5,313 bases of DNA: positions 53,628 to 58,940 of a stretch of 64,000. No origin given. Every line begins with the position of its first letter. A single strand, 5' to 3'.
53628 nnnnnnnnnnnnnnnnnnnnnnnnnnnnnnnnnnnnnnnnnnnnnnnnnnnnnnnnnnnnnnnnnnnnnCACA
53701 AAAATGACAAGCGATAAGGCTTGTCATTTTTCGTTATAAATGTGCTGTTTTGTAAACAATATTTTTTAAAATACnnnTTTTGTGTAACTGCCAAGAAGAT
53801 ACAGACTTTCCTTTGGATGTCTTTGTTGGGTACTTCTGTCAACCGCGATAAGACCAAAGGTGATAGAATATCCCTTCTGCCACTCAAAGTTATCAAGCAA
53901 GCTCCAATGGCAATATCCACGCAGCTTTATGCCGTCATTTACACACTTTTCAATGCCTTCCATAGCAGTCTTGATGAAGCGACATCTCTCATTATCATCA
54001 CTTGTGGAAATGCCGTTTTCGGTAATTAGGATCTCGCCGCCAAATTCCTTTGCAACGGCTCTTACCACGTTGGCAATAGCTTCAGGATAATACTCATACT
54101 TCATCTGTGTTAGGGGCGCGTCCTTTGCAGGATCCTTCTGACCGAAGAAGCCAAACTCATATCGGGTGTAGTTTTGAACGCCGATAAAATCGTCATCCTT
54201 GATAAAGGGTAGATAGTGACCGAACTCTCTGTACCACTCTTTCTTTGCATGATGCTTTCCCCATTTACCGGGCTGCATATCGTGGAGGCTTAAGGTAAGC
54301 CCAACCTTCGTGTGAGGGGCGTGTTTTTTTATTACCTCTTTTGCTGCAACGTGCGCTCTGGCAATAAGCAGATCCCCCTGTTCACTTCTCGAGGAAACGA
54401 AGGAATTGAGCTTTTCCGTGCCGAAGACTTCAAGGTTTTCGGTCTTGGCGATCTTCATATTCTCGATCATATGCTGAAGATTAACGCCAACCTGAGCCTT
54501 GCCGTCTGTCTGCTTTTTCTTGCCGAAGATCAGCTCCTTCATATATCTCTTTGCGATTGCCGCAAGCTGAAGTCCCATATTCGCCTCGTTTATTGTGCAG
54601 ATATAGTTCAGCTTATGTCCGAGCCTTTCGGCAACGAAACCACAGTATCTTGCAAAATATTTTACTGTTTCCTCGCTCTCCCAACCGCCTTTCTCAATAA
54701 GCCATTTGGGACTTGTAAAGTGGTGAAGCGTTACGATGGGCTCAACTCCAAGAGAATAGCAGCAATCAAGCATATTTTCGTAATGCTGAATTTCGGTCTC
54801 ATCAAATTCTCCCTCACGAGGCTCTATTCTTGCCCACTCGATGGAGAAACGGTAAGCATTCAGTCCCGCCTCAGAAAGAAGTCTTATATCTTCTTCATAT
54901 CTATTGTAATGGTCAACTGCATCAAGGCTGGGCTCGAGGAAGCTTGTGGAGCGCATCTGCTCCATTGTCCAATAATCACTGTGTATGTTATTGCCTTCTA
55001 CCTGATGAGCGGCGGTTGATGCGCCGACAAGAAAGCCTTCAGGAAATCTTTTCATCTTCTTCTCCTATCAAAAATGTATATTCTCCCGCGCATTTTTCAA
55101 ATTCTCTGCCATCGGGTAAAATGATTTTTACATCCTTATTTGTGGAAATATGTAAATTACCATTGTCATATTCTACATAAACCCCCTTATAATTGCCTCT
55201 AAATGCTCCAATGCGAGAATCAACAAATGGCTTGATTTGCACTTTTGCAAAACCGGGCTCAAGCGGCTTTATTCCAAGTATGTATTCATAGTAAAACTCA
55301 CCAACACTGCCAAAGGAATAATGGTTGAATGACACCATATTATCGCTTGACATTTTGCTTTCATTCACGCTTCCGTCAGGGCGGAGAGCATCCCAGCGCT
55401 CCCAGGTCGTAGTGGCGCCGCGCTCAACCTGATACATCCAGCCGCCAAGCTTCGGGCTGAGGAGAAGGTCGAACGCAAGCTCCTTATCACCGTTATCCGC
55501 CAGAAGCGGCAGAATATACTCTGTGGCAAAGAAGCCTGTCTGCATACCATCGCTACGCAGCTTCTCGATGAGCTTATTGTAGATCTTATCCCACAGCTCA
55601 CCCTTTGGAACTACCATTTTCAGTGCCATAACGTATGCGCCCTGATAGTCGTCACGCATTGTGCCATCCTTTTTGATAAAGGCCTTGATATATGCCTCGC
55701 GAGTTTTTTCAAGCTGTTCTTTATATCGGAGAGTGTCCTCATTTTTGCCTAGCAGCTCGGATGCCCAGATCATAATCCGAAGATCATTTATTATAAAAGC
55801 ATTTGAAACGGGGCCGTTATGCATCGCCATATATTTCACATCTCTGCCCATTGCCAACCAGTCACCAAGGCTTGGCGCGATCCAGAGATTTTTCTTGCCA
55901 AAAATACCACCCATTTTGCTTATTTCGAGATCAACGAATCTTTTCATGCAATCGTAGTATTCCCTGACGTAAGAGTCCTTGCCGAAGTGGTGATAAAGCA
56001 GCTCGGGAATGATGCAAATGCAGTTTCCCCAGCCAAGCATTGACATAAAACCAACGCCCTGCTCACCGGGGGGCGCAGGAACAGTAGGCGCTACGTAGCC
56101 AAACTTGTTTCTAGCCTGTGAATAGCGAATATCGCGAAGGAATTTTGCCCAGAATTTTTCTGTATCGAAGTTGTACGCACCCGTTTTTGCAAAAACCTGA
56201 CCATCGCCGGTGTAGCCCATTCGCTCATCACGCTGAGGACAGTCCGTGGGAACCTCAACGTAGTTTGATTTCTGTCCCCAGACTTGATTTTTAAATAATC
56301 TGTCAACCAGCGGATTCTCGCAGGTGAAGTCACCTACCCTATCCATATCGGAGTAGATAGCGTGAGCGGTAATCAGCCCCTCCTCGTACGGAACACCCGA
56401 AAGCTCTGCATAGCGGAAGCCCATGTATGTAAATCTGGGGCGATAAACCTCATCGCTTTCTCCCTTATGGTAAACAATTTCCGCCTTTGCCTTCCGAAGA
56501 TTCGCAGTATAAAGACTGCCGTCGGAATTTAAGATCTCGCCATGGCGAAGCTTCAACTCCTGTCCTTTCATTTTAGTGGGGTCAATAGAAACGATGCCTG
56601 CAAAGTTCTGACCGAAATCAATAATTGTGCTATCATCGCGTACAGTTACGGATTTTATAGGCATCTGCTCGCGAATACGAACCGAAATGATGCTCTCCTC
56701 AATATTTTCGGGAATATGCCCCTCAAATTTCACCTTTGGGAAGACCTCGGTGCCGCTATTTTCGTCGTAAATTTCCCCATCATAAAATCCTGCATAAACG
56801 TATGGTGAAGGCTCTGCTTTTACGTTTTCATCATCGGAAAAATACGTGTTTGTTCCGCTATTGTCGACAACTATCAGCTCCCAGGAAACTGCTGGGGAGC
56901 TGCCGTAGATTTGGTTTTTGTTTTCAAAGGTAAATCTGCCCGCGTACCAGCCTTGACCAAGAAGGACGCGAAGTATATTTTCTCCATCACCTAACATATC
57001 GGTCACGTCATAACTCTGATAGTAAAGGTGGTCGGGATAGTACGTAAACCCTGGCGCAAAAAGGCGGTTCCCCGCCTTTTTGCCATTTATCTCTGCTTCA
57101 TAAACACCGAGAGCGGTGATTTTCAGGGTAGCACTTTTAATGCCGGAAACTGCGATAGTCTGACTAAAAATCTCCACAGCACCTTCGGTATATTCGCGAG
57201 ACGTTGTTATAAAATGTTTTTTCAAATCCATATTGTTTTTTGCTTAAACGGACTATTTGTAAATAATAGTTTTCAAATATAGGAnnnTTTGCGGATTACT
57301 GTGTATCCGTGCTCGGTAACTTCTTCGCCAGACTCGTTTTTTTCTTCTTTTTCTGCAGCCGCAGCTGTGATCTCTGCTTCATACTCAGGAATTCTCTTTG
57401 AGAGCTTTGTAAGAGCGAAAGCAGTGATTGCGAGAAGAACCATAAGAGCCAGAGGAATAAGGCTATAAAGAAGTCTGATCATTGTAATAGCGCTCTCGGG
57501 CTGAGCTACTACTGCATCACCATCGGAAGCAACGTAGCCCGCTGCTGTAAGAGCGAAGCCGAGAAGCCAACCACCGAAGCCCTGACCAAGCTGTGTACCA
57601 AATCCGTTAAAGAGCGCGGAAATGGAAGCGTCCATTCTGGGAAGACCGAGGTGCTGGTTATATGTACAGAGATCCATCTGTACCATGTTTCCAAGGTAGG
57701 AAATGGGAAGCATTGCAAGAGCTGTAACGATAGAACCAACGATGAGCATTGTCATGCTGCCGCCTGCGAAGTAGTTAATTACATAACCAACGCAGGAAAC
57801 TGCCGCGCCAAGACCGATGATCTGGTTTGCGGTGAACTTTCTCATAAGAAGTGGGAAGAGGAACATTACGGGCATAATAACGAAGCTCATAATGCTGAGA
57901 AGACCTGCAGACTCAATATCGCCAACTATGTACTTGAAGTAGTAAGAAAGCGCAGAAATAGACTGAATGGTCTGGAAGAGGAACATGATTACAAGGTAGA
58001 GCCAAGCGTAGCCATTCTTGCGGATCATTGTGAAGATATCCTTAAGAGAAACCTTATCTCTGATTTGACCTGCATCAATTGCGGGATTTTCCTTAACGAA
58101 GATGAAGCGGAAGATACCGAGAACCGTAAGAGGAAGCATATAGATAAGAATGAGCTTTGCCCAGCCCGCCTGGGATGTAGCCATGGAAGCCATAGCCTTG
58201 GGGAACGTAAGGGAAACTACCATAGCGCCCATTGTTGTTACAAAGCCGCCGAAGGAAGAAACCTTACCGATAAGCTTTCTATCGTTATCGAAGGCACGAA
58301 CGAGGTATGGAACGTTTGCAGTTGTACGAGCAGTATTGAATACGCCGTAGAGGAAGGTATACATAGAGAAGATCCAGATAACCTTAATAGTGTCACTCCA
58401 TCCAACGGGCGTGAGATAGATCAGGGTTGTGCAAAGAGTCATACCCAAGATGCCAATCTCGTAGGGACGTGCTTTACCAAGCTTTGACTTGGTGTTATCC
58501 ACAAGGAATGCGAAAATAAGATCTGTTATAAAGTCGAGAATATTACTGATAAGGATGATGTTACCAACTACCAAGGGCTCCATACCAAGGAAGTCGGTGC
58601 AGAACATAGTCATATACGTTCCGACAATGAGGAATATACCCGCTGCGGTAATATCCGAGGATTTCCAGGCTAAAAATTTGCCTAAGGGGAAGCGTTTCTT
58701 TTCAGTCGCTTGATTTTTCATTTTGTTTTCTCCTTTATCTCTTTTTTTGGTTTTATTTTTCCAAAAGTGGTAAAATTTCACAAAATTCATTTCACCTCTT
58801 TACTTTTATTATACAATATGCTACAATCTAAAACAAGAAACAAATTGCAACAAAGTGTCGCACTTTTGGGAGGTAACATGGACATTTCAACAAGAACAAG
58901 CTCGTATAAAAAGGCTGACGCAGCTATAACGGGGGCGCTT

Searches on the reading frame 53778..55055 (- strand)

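Call 25: search_protein_families(library=ncbifam, proteins=[window:53778-55055:-])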
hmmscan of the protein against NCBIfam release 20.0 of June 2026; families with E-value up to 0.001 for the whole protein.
window:53778-55055:- (426 aa): 8 families
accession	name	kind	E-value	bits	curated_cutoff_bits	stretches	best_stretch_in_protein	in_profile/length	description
TIGR03356.1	BGL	equivalog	8.8e-76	255.5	478.5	1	4-419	1-425/427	GH1 family beta-glucosidase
NF010036.0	PRK13511.1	subfamily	2.2e-55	188.1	610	2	1-159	2-162/469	6-phospho-beta-galactosidase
TIGR01233.1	lacG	equivalog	2.2e-41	142.3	561.2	2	2-160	2-163/472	6-phospho-beta-galactosidase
NF041004.1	Beta_gal_BgaS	equivalog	1.8e-39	135.6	475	2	302-419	338-457/479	beta-galactosidase BgaS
NF007158.0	PRK09593.1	subfamily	5.1e-32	111.2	639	1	38-163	60-188/478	6-phospho-beta-glucosidase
NF007154.0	PRK09589.1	subfamily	6.5e-32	110.9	624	1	42-160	58-179/476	6-phospho-beta-glucosidase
NF011589.0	PRK15014.1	subfamily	2.3e-30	106.3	686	1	41-160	59-181/477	6-phospho-beta-glucosidase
NF007356.0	PRK09852.1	subfamily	3.3e-30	105.2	623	1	34-162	55-185/474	6-phospho-beta-glucosidase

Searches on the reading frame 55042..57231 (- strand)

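Call 25: search_protein_families(library=ncbifam, proteins=[window:55042-57231:-])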
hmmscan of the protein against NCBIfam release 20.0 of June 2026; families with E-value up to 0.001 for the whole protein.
window:55042-57231:- (730 aa): 2 families
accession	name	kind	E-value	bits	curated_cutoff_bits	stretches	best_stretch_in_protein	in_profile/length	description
NF041573.1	rhamnosid_Stmyc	equivalog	3e-130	435.8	1720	1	30-685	314-962/1028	alpha-L-rhamnosidase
NF041572.1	rhamnosid_Flavobac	equivalog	5.5e-70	236.5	1800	1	17-677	176-862/946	alpha-L-rhamnosidase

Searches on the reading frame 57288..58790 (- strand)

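Call 25: search_protein_families(library=ncbifam, proteins=[window:57288-58790:-])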
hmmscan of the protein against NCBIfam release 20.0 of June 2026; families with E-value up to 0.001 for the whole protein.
window:57288-58790:- (501 aa): 5 families
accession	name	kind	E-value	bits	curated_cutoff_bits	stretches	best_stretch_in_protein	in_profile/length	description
TIGR00792.1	gph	subfamily_domain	1.2e-51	175.8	231.35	1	44-465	6-425/437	glycoside-pentoside-hexuronide (GPH):cation symporter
NF007749.0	PRK10429.1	equivalog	2.7e-27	95.7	456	1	52-486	21-455/473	melibiose:sodium transporter MelB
NF007237.0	PRK09669.1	subfamily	1.3e-26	93.3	610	1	46-487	18-455/461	putative symporter YagG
NF007353.0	PRK09848.1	equivalog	1e-24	87.2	528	1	43-481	14-448/457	glucuronide transporter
NF008526.0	PRK11462.1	equivalog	7.5e-14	51.3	836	1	45-466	17-433/460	glycoside-pentoside-hexuronide family transporter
